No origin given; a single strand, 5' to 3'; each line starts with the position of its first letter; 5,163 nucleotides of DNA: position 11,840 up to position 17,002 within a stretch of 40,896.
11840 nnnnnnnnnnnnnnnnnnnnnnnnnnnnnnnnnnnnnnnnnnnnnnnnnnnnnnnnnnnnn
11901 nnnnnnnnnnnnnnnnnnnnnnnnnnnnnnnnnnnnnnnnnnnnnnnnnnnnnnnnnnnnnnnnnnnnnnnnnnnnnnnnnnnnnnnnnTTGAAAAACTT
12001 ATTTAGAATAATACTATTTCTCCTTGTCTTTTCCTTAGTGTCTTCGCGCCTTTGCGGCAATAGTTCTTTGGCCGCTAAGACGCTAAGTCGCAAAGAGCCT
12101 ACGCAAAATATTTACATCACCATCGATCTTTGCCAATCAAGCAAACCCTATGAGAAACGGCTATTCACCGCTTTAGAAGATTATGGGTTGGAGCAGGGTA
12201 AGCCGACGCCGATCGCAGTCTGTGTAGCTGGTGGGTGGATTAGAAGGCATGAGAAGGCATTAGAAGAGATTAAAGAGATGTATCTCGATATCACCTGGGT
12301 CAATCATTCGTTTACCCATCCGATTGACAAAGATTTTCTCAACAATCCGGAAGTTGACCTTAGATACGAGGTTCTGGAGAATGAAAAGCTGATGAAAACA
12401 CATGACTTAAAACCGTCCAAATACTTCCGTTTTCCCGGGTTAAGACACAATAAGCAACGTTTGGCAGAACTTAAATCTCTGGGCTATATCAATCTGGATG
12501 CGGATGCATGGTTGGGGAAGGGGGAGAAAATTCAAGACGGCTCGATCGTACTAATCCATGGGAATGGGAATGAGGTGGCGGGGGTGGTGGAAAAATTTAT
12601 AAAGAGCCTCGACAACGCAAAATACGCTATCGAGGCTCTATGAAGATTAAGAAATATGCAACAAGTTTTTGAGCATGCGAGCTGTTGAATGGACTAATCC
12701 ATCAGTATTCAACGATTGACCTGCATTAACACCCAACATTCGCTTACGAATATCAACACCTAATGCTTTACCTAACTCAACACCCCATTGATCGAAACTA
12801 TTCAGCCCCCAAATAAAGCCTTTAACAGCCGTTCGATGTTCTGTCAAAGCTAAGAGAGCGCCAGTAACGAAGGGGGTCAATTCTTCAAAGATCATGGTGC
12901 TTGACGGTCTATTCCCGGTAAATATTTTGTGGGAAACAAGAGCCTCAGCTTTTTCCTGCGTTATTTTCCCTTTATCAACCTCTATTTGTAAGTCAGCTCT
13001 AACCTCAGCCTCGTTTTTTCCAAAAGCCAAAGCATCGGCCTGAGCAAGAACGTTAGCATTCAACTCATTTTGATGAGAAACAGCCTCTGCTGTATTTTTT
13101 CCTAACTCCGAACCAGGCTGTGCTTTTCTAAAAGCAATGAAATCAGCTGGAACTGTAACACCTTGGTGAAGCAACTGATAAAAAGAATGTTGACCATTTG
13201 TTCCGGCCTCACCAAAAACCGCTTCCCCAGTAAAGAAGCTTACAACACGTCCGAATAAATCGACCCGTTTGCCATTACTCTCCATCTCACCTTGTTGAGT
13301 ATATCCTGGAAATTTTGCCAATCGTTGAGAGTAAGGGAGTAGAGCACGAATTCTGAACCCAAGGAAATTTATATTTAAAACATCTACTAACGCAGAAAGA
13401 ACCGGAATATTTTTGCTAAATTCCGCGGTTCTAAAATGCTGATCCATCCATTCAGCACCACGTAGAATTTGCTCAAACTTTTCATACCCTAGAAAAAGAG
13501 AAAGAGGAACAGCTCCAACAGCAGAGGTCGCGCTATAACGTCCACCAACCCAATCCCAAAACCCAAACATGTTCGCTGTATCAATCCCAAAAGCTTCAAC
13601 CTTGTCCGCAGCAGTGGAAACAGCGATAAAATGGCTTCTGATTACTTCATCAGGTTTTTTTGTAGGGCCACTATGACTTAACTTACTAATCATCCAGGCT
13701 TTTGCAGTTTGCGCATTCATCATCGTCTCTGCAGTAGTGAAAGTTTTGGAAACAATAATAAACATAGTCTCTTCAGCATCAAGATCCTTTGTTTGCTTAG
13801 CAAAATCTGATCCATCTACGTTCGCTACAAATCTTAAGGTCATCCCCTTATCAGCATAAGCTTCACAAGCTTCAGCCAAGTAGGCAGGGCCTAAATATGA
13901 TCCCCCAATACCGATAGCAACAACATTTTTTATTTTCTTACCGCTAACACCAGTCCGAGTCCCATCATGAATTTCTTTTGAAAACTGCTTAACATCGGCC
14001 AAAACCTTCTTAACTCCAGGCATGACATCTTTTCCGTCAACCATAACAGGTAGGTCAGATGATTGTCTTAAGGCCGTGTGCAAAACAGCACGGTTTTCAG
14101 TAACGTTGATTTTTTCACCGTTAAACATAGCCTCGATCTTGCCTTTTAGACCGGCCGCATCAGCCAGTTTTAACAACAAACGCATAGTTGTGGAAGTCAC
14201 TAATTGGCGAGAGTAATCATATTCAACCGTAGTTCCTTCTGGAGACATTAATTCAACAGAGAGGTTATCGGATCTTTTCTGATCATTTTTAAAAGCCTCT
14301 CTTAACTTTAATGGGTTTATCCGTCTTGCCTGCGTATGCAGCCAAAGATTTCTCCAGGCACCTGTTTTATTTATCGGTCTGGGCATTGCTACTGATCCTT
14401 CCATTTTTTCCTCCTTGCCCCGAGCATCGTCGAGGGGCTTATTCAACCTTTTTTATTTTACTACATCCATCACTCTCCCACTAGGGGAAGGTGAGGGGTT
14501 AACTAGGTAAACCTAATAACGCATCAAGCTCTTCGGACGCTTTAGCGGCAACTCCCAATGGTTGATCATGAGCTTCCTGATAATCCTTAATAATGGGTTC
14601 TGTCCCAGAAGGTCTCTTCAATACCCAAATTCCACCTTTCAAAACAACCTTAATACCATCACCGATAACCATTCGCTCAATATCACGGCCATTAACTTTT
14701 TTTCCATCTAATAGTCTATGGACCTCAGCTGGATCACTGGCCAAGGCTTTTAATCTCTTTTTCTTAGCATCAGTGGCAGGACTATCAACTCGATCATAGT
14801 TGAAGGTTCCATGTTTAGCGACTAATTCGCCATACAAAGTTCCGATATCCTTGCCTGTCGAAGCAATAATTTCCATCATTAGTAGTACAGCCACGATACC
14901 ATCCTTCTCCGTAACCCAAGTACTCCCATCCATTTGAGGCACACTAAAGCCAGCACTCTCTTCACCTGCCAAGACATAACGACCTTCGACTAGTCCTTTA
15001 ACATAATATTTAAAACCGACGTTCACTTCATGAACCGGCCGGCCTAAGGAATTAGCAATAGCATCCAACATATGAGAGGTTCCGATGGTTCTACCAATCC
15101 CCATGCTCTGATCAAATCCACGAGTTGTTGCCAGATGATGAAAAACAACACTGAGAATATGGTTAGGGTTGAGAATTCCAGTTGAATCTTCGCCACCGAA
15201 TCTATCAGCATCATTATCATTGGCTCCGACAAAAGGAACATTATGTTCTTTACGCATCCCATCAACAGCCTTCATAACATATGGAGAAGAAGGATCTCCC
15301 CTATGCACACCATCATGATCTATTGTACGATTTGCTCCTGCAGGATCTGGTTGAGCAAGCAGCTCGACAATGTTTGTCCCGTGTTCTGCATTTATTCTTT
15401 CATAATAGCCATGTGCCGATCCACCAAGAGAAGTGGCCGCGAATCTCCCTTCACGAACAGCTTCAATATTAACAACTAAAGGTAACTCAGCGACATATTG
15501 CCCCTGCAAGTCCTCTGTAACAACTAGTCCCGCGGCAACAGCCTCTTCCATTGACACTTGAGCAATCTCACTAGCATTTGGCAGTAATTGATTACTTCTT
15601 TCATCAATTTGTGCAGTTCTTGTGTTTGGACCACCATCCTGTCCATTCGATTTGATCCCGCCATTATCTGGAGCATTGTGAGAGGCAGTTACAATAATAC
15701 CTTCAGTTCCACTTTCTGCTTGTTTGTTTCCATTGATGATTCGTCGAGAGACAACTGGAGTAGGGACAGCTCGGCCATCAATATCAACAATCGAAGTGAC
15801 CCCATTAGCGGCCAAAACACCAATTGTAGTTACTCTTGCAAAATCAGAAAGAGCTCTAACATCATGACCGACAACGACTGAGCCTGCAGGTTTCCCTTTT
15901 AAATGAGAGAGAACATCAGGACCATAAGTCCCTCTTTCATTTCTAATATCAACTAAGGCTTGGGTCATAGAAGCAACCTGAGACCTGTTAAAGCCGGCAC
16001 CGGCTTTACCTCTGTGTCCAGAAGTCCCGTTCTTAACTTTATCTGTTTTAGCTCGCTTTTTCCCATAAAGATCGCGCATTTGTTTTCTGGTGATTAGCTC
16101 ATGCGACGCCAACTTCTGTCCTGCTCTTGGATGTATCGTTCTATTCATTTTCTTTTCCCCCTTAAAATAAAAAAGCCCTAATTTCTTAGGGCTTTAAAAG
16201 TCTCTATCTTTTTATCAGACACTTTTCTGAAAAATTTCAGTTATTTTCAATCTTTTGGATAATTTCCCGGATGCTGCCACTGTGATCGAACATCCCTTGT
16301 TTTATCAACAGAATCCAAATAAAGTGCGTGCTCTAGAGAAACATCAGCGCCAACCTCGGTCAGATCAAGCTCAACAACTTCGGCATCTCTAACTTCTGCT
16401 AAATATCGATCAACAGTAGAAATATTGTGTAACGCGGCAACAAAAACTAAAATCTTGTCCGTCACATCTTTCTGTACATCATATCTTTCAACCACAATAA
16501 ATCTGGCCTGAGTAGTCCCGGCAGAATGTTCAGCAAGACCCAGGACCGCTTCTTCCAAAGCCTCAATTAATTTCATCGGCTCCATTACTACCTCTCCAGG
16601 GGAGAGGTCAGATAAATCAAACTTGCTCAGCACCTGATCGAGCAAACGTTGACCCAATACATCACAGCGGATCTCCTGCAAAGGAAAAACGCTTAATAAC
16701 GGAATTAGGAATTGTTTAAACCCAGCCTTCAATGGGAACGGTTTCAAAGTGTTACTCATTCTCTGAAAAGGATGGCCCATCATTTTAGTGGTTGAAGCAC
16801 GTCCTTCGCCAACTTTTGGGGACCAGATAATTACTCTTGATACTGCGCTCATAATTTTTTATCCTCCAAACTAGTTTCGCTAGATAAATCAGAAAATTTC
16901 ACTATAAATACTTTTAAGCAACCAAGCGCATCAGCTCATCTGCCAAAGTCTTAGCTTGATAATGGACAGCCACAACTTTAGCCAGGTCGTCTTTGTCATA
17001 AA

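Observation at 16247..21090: Four-gene operon around a divergent YvcK/GlmR-CofD family protein with three orphan partners, wedged into the hexose-phosphate gene island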

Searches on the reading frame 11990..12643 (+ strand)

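Call 44: search_protein_families(library=pfam, proteins=[window:11990-12643:+], max_evalue=0.001)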
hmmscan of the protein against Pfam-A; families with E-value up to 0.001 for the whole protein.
window:11990-12643:+ (217 aa): 1 family
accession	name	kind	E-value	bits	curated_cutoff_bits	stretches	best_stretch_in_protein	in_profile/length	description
PF01522.26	Polysacc_deac_1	-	4.7e-10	39.9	23.1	1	35-166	3-121/124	Polysaccharide deacetylase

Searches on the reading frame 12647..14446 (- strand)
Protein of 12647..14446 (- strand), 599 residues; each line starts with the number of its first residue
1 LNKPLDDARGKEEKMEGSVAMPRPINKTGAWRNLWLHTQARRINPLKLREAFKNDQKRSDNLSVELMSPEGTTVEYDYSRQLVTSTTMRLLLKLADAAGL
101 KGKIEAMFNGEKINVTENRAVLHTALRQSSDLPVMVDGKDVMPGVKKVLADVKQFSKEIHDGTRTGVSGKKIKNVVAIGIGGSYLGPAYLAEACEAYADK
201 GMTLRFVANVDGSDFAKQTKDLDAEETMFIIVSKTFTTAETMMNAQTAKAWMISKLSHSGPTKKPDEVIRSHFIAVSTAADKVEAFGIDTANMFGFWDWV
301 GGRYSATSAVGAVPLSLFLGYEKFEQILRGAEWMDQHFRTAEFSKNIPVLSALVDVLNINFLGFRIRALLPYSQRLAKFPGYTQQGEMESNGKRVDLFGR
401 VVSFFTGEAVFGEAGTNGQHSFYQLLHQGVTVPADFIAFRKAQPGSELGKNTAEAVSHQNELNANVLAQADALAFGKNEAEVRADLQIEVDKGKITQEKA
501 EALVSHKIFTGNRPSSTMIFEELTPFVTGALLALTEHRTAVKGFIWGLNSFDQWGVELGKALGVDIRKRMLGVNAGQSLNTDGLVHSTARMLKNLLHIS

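Call 3: search_protein_families(library=pfam, proteins=[window:12647-14446:-], max_evalue=1)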
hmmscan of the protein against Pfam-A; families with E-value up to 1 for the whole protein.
window:12647-14446:- (599 aa): 1 family
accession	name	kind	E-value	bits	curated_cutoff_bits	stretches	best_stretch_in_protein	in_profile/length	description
PF00342.24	PGI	-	4.4e-187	623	22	1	77-571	1-470/486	Phosphoglucose isomerase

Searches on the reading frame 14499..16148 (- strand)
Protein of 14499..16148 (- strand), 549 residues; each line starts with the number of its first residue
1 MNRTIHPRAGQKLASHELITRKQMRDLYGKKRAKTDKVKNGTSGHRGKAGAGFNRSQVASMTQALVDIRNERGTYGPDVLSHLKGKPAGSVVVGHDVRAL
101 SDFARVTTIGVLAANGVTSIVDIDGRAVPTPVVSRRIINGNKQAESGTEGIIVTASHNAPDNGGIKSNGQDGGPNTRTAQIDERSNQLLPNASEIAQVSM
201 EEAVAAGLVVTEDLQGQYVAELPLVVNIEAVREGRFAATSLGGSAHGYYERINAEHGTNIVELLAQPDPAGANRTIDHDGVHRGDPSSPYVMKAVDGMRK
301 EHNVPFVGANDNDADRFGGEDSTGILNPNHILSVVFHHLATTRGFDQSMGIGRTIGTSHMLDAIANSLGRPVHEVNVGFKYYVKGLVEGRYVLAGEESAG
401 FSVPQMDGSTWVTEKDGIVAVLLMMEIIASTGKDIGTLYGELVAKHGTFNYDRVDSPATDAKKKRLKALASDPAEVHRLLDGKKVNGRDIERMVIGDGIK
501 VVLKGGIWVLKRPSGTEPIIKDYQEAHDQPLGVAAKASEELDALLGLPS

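Call 3: search_protein_families(library=pfam, proteins=[window:14499-16148:-], max_evalue=1)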
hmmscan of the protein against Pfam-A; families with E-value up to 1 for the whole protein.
window:14499-16148:- (549 aa): 4 families
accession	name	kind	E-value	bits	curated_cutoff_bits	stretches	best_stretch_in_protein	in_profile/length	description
PF02880.22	PGM_PMM_III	-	5.7e-24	84.9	20.7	1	327-445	1-114/115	Phosphoglucomutase/phosphomannomutase, alpha/beta/alpha domain III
PF02878.22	PGM_PMM_I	-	7.1e-20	71.5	22.5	1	39-178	3-122/138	Phosphoglucomutase/phosphomannomutase, alpha/beta/alpha domain I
PF02879.22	PGM_PMM_II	-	8.2e-05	23.5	29.3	1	218-318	3-97/103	Phosphoglucomutase/phosphomannomutase, alpha/beta/alpha domain II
PF00408.26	PGM_PMM_IV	-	8.7e-05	22.9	23.1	1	484-529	20-55/68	Phosphoglucomutase/phosphomannomutase, C-terminal domain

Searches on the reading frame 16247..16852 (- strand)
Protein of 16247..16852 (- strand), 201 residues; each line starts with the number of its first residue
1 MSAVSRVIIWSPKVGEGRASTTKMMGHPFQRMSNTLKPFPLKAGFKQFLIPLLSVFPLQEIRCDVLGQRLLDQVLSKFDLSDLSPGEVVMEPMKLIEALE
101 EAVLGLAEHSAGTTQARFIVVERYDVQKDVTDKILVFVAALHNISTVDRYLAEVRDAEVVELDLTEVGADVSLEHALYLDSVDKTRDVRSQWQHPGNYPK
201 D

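Call 3: search_protein_families(library=pfam, proteins=[window:16247-16852:-], max_evalue=1)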
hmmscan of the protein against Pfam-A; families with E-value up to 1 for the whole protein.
window:16247-16852:- (201 aa): 1 family
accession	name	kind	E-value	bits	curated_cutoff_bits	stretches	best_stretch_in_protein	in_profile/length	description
PF06372.18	Gemin6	-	0.17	12.4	23.9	1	3-33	39-69/88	Gemin6 Sm-like domain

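Call 4: search_protein_families(library=ncbifam, proteins=[window:16247-16852:-], max_evalue=1)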
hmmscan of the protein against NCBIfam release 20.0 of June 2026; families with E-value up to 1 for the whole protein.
window:16247-16852:- (201 aa): 2 families
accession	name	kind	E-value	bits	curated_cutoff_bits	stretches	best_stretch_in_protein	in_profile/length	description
NF006306.0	PRK08506.1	equivalog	0.072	11.7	596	1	119-166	62-108/472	replicative DNA helicase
NF011091.0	PRK14514.1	equivalog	0.18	11.4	361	0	141-173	57-89/221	ATP-dependent Clp endopeptidase proteolytic subunit ClpP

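Call 21: find_homologous_proteins(query=window:16247-16852:-, max_evalue=0.01)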
Query window:16247-16852:- (201 aa): 1 proteins with E <= 0.01 among 226 candidates.
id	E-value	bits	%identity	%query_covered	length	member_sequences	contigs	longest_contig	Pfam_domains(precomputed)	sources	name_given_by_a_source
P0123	3.0e-126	437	100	100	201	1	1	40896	-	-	-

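Call 54: search_protein_families(library=phrogs, proteins=[window:16247-16852:-], max_evalue=0.1)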
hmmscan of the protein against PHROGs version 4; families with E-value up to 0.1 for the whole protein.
window:16247-16852:- (201 aa): 0 families

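Call 55: search_protein_families(library=padloc, proteins=[window:16247-16852:-], max_evalue=0.1)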
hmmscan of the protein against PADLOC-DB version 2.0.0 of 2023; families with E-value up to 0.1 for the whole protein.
window:16247-16852:- (201 aa): 0 families
